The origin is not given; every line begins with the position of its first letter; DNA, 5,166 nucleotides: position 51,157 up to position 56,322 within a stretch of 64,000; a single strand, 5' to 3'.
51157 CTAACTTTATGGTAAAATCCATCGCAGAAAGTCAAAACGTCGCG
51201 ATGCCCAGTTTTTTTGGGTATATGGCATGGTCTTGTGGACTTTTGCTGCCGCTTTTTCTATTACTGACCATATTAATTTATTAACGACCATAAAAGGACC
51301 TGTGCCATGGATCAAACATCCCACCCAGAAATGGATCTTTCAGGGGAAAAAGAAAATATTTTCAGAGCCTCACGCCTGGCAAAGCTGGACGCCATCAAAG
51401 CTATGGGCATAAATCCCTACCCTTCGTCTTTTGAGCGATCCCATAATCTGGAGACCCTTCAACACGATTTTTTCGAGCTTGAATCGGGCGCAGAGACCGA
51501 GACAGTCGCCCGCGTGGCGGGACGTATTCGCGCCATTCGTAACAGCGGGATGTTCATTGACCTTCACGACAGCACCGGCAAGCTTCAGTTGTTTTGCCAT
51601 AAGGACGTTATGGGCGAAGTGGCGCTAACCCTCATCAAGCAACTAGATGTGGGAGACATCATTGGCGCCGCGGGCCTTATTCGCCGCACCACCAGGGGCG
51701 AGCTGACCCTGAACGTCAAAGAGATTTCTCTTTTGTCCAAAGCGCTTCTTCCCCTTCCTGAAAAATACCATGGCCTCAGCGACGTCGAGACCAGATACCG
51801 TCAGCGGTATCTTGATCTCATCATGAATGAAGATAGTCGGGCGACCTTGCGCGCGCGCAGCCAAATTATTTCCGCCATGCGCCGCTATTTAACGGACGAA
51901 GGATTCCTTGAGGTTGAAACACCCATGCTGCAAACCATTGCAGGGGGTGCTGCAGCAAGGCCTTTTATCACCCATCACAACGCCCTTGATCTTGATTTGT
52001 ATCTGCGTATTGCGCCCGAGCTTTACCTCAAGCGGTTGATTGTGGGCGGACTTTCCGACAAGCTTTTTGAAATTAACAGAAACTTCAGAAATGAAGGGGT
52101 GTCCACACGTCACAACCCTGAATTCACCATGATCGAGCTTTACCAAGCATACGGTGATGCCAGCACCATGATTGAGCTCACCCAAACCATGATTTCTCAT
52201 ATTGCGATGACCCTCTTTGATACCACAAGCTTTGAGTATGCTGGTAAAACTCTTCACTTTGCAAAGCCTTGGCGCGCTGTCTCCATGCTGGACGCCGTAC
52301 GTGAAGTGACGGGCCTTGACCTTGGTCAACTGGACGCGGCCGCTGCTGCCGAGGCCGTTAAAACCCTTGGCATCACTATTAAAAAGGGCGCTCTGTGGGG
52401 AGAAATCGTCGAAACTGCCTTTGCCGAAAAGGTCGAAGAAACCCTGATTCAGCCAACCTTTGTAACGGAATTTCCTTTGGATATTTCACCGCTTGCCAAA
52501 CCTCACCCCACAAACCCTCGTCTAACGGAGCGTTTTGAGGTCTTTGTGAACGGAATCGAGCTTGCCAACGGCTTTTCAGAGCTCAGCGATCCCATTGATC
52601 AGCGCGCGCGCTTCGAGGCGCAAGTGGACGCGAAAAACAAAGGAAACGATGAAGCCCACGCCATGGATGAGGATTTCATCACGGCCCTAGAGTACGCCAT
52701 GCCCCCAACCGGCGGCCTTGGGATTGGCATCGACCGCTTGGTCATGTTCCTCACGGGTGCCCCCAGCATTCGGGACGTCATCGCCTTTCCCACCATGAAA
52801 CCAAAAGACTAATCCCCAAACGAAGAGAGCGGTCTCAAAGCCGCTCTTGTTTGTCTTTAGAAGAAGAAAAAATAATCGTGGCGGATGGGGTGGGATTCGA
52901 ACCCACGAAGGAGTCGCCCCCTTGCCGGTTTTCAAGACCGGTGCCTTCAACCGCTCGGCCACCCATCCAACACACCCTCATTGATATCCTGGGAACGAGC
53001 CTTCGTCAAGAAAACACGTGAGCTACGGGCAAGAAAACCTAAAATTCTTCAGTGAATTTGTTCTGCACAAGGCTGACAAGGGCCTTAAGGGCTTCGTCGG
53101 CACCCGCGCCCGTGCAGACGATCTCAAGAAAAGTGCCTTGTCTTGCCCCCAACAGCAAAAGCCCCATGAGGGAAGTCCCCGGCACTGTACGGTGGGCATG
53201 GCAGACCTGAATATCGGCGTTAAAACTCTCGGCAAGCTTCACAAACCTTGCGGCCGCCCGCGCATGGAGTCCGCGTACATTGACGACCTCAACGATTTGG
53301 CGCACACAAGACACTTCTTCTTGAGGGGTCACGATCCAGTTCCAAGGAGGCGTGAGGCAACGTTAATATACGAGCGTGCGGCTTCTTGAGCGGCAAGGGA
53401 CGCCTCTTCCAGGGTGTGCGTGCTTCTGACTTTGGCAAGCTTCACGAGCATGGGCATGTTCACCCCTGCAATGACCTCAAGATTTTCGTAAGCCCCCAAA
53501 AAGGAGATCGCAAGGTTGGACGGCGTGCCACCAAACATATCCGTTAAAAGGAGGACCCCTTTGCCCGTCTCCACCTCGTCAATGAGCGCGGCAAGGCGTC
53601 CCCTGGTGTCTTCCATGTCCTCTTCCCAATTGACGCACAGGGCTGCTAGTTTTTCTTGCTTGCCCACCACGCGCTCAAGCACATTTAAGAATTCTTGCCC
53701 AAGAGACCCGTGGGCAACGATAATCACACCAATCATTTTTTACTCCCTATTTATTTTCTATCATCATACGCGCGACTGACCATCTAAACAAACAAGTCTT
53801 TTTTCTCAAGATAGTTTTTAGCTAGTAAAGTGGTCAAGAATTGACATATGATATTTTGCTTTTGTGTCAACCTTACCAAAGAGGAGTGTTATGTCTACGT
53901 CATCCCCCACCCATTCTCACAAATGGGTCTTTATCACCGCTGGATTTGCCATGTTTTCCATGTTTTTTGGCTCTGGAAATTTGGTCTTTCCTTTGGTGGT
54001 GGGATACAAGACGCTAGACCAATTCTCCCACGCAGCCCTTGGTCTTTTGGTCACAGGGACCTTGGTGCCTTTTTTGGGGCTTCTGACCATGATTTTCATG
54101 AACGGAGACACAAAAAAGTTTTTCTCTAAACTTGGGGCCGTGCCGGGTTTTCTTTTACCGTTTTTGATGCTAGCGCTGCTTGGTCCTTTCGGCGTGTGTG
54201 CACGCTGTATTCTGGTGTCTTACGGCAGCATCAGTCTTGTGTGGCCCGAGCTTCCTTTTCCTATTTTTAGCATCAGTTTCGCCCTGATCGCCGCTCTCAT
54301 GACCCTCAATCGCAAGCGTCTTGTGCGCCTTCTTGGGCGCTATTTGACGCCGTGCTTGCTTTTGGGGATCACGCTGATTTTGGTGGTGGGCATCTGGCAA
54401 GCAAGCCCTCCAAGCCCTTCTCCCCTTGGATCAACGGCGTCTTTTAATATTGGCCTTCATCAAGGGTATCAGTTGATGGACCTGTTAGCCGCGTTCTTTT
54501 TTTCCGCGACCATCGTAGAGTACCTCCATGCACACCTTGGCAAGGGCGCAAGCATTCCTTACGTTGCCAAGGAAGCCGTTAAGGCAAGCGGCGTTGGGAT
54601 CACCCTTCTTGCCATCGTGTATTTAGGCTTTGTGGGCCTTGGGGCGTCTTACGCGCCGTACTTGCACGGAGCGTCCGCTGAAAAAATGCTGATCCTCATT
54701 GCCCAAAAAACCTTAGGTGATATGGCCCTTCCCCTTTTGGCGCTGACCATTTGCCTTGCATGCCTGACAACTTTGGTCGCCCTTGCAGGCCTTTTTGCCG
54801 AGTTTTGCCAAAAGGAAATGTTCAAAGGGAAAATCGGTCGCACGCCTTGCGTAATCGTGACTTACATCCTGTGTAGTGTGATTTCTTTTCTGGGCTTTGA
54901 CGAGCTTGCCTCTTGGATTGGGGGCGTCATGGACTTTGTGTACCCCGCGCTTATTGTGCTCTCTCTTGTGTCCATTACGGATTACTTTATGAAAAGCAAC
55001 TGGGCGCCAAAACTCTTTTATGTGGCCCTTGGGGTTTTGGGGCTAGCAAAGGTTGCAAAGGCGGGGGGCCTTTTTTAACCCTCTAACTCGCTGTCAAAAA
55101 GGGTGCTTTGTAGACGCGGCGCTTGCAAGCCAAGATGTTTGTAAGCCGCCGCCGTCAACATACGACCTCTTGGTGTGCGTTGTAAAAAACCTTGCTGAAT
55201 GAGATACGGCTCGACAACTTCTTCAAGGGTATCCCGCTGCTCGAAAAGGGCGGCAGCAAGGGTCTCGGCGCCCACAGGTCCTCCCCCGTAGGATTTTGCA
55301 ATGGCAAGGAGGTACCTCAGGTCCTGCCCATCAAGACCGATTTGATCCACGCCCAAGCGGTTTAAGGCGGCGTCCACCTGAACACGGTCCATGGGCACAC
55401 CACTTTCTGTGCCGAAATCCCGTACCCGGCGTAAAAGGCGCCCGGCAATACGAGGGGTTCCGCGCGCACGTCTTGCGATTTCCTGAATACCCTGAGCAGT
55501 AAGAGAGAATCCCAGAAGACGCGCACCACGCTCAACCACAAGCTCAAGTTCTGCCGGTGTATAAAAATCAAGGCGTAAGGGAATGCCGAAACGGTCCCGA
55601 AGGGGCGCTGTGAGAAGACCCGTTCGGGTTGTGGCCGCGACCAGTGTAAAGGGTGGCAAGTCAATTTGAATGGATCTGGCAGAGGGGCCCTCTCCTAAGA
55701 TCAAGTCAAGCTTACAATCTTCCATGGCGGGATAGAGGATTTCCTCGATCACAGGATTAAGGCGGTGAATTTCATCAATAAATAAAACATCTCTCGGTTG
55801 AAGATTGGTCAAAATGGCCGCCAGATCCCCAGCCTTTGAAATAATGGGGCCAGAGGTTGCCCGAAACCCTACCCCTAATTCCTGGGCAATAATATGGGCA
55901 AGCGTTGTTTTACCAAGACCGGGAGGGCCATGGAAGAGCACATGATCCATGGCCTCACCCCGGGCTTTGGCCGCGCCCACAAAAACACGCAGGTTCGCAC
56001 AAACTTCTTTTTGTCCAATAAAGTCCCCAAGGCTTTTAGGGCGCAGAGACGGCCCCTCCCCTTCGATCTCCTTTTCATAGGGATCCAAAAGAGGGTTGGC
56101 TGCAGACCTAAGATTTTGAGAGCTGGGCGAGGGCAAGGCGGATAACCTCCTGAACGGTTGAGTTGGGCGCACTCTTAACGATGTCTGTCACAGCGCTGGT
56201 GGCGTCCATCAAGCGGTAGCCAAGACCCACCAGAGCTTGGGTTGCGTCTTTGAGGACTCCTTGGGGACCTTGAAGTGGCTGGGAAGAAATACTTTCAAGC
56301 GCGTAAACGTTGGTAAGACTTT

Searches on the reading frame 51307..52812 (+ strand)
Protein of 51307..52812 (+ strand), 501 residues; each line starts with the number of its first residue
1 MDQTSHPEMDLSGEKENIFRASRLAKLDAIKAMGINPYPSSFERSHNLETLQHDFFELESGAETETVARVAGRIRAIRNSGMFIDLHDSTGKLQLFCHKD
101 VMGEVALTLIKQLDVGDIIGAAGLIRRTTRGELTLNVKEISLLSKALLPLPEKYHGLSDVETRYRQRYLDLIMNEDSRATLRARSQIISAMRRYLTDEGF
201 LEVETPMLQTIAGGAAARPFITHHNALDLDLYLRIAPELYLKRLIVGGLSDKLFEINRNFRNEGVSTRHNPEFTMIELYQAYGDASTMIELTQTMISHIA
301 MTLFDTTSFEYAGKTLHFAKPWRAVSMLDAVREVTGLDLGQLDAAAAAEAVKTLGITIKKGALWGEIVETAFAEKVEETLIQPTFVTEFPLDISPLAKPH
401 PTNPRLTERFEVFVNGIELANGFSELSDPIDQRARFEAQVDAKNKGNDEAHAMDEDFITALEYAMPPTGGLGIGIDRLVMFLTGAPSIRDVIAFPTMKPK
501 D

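Call 83: search_protein_families(library=pfam, proteins=[window:51307-52812:+], max_evalue=0.00001)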
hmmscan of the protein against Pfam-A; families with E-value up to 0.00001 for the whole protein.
window:51307-52812:+ (501 aa): 3 families
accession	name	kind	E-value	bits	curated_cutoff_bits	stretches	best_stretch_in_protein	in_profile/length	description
PF00152.25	tRNA-synt_2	-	4.7e-93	312.1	25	1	160-497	2-307/308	tRNA synthetases class II (D, K and N)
PF01336.31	tRNA_anti-codon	-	2.3e-12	47.1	27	1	69-143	2-75/75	OB-fold nucleic acid binding domain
PF01409.25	tRNA-synt_2d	-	6.1e-06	26.3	19.8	0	252-321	104-172/246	tRNA synthetases class II core domain (F)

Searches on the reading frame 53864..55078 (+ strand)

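Call 83: search_protein_families(library=pfam, proteins=[window:53864-55078:+], max_evalue=0.00001)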
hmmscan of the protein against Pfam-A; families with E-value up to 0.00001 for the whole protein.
window:53864-55078:+ (404 aa): 1 family
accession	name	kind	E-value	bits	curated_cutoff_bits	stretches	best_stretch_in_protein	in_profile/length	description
PF05525.19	Branch_AA_trans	-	4e-53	181.3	22.3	1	24-400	6-387/429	Branched-chain amino acid transport protein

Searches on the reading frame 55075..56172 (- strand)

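Call 83: search_protein_families(library=pfam, proteins=[window:55075-56172:-], max_evalue=0.00001)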
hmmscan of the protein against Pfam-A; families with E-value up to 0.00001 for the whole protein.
window:55075-56172:- (365 aa): 5 families
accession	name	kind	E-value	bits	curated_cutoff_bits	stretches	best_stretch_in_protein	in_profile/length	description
PF05496.18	RuvB_N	-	4.2e-78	261.1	27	1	43-201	1-159/159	Holliday junction DNA helicase RuvB P-loop domain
PF05491.19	RuvB_C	-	1.4e-24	86.2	24.7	1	278-347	2-71/72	RuvB C-terminal winged helix domain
PF17864.7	AAA_lid_4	-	1.7e-22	79.4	27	1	204-276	1-74/74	RuvB AAA lid domain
PF00004.35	AAA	-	2.6e-19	70.4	21.2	1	78-199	1-127/131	ATPase family associated with various cellular activities (AAA)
PF07728.20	AAA_5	-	1.3e-07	32.2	22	0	77-195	1-139/139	AAA domain (dynein-related subfamily)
